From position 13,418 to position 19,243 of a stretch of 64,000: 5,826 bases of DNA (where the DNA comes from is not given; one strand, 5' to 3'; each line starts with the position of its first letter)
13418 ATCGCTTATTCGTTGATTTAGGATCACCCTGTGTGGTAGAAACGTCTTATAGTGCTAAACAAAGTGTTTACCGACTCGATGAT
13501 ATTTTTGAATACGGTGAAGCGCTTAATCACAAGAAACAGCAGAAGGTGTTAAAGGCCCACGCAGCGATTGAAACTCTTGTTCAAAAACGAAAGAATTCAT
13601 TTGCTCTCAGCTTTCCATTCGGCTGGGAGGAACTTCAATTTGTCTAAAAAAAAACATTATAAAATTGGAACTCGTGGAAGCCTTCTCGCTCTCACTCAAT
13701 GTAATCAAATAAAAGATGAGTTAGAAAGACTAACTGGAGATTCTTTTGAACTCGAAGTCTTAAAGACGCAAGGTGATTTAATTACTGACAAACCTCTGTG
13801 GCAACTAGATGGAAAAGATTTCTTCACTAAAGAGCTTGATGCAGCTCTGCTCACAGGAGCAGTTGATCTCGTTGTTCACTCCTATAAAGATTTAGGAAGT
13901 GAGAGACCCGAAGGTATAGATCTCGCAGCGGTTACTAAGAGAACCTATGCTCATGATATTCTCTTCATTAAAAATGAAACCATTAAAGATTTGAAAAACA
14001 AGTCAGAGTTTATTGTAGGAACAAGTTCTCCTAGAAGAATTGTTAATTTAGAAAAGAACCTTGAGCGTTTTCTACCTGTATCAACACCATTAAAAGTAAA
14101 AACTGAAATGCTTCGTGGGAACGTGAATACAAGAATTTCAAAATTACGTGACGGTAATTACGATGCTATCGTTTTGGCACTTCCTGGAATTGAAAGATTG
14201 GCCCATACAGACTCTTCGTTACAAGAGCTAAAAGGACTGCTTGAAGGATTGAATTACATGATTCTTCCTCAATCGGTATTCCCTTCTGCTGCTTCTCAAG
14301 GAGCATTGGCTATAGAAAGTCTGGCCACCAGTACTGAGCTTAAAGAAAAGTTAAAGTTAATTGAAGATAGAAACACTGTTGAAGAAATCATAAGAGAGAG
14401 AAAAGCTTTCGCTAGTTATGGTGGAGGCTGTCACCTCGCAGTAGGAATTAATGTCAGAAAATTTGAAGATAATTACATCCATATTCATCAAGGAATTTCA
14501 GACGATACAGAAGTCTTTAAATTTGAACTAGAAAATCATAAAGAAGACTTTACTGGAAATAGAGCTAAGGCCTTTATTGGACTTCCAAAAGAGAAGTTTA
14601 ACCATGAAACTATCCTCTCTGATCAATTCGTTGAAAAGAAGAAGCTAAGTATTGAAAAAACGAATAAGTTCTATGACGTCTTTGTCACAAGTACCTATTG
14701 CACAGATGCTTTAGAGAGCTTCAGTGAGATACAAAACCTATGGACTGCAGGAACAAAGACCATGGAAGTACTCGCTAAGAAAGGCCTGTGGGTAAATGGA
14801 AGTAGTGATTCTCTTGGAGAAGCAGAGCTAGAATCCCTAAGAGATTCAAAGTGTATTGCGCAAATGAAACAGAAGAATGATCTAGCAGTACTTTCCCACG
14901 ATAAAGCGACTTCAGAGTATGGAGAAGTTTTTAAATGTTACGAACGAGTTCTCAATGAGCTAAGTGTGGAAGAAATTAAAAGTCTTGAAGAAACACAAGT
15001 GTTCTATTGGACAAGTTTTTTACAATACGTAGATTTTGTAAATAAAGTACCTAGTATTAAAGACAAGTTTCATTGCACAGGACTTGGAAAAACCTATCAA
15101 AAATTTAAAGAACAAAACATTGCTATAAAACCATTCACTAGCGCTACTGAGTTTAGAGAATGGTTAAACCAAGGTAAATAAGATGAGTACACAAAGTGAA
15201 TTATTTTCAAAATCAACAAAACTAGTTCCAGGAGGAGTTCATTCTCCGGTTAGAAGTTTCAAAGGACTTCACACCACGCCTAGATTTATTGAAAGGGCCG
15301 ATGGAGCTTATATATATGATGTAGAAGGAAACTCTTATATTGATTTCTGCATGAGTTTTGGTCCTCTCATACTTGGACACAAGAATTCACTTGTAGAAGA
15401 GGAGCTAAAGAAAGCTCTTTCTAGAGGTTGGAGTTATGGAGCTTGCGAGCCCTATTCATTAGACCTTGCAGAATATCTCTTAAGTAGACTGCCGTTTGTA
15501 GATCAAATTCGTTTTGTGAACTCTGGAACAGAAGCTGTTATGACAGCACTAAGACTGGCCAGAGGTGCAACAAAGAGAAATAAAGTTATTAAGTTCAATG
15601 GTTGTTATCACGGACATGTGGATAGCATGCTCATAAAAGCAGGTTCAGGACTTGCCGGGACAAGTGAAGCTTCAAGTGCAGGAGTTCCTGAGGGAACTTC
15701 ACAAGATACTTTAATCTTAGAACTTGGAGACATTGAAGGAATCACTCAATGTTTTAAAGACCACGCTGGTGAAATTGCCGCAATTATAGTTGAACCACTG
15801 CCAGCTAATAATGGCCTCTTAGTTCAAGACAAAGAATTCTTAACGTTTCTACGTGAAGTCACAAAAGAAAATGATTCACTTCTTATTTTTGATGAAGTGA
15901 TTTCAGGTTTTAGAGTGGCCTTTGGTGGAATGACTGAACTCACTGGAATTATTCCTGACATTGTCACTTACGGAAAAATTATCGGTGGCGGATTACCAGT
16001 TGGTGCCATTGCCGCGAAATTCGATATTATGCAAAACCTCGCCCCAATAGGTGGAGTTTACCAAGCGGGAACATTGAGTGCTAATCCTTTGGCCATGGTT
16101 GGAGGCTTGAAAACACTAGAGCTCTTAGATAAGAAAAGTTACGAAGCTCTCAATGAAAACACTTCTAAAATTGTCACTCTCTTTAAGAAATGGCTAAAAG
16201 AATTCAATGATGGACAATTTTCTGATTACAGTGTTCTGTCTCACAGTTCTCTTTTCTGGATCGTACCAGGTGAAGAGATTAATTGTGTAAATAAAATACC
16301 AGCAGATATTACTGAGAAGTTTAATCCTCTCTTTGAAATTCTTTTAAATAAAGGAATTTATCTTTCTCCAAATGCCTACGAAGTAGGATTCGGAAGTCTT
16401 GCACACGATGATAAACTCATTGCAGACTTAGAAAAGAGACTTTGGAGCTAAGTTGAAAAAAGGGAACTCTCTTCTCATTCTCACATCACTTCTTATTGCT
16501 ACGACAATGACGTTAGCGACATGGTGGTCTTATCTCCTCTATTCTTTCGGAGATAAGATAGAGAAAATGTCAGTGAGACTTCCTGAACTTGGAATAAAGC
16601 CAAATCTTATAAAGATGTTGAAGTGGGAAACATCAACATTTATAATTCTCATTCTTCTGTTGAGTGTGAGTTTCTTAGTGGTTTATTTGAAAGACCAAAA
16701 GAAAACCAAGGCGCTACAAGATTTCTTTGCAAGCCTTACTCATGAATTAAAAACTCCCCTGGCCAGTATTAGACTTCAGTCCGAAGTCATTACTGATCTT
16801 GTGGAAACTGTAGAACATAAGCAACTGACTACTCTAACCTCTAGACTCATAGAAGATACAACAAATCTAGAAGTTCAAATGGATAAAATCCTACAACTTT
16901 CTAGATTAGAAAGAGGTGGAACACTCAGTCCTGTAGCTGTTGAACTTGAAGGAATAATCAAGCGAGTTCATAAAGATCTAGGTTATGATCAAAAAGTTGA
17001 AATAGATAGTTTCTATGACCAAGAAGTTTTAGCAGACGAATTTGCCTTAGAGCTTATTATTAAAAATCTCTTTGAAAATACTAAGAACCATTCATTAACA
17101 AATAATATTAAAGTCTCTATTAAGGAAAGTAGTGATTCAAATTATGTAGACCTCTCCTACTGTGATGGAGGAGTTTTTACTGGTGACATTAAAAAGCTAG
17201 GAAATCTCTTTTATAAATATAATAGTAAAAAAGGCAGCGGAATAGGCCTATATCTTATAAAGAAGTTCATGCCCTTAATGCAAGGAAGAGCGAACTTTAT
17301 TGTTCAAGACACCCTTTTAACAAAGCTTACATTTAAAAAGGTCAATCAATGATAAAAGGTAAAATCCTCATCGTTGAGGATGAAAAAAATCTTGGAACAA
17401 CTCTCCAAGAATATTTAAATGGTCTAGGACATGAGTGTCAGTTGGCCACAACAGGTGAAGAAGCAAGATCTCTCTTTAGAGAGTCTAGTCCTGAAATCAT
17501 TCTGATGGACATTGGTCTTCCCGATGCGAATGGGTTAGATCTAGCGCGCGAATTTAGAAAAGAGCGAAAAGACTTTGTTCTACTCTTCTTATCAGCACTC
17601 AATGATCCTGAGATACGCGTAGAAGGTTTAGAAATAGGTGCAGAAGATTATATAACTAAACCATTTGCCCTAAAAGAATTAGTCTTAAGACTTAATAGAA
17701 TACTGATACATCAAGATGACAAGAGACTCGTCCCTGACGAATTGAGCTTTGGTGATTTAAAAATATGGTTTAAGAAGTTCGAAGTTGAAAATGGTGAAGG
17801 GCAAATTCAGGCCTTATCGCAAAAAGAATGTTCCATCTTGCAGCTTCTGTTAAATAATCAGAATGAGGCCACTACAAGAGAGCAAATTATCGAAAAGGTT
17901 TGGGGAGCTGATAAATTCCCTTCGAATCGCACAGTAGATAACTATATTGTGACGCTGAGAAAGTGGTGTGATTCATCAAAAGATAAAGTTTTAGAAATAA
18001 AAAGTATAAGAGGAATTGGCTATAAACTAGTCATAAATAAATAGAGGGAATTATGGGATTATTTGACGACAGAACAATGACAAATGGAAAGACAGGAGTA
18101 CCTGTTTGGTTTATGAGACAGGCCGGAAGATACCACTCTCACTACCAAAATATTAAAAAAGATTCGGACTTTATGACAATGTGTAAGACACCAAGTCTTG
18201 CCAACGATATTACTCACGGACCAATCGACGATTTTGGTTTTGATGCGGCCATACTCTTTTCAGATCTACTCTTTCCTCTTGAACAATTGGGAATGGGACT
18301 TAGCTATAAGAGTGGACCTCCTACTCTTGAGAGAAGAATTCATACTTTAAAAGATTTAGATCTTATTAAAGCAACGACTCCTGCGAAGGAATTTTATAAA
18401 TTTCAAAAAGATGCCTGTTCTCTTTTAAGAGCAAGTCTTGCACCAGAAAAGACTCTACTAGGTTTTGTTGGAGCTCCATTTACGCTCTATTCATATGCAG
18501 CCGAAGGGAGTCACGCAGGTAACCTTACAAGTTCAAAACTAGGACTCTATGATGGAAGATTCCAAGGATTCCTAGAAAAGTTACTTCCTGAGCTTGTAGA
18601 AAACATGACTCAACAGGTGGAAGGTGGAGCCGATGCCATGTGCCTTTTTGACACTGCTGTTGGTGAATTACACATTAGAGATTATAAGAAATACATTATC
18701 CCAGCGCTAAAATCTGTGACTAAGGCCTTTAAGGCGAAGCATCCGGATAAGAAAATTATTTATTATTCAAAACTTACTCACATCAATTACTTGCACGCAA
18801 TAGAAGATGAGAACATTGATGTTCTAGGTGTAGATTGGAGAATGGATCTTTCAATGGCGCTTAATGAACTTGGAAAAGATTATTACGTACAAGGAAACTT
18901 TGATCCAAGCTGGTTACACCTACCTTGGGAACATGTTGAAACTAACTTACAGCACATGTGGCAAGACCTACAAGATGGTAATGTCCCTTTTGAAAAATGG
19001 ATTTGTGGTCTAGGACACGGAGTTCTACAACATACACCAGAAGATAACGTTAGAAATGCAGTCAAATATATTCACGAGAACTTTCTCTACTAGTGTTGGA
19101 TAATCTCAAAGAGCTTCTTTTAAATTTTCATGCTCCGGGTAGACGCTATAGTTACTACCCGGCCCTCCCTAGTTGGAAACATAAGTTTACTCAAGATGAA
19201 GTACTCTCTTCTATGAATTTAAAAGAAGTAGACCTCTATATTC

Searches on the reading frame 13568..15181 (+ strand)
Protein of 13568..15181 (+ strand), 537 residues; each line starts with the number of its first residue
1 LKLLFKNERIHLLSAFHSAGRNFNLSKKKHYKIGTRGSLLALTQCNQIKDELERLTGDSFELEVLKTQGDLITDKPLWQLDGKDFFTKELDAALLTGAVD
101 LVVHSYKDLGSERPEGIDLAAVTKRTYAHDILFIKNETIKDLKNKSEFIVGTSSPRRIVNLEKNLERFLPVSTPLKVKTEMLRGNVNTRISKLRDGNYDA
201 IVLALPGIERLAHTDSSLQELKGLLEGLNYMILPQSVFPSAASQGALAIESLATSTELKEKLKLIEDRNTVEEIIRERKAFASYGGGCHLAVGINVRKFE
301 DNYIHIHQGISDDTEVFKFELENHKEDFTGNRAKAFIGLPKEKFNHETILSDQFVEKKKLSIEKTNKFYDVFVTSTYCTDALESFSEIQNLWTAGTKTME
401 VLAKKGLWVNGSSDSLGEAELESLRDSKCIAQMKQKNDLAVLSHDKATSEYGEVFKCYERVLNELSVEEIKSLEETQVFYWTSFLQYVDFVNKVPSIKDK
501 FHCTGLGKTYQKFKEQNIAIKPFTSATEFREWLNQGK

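Call 10: search_protein_families(library=pfam, proteins=[window:13568-15181:+], max_evalue=0.001)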
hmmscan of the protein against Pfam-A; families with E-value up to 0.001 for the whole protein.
window:13568-15181:+ (537 aa): 1 family
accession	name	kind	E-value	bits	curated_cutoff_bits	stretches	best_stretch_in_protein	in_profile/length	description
PF01379.25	Porphobil_deam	-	8.8e-58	195.7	22.1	1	32-259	2-206/207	Porphobilinogen deaminase, dipyromethane cofactor binding domain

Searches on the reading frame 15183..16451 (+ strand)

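Call 10: search_protein_families(library=pfam, proteins=[window:15183-16451:+], max_evalue=0.001)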
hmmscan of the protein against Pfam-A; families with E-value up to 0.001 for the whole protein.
window:15183-16451:+ (422 aa): 1 family
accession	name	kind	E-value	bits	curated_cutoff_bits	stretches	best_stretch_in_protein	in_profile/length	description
PF00202.27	Aminotran_3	-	4.3e-63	213.8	30.5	1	31-343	8-331/403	Aminotransferase class-III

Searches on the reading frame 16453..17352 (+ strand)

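Call 10: search_protein_families(library=pfam, proteins=[window:16453-17352:+], max_evalue=0.001)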
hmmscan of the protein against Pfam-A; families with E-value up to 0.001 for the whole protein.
window:16453-17352:+ (299 aa): 2 families
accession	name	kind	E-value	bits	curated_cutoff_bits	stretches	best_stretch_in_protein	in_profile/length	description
PF00512.31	HisKA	-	4.9e-11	42.9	26.9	1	88-155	2-66/66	His Kinase A (phospho-acceptor) domain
PF02518.31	HATPase_c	-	1.3e-06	29.3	26.4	1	195-282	2-93/111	Histidine kinase-, DNA gyrase B-, and HSP90-like ATPase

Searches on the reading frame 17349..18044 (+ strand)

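Call 10: search_protein_families(library=pfam, proteins=[window:17349-18044:+], max_evalue=0.001)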
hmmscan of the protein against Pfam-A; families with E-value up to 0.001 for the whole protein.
window:17349-18044:+ (231 aa): 2 families
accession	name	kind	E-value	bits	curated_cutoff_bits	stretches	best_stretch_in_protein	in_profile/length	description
PF00072.30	Response_reg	-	3.2e-24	85.7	30.2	1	6-115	1-110/111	Response regulator receiver domain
PF00486.34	Trans_reg_C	-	9.9e-19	67.6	26.2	1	155-227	5-77/77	Transcriptional regulatory protein, C terminal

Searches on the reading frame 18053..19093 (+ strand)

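Call 10: search_protein_families(library=pfam, proteins=[window:18053-19093:+], max_evalue=0.001)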
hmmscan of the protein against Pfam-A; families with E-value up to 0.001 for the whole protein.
window:18053-19093:+ (346 aa): 1 family
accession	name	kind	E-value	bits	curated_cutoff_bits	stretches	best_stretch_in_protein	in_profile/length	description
PF01208.23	URO-D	-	9e-81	272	23.9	1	16-342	18-345/346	Uroporphyrinogen decarboxylase (URO-D)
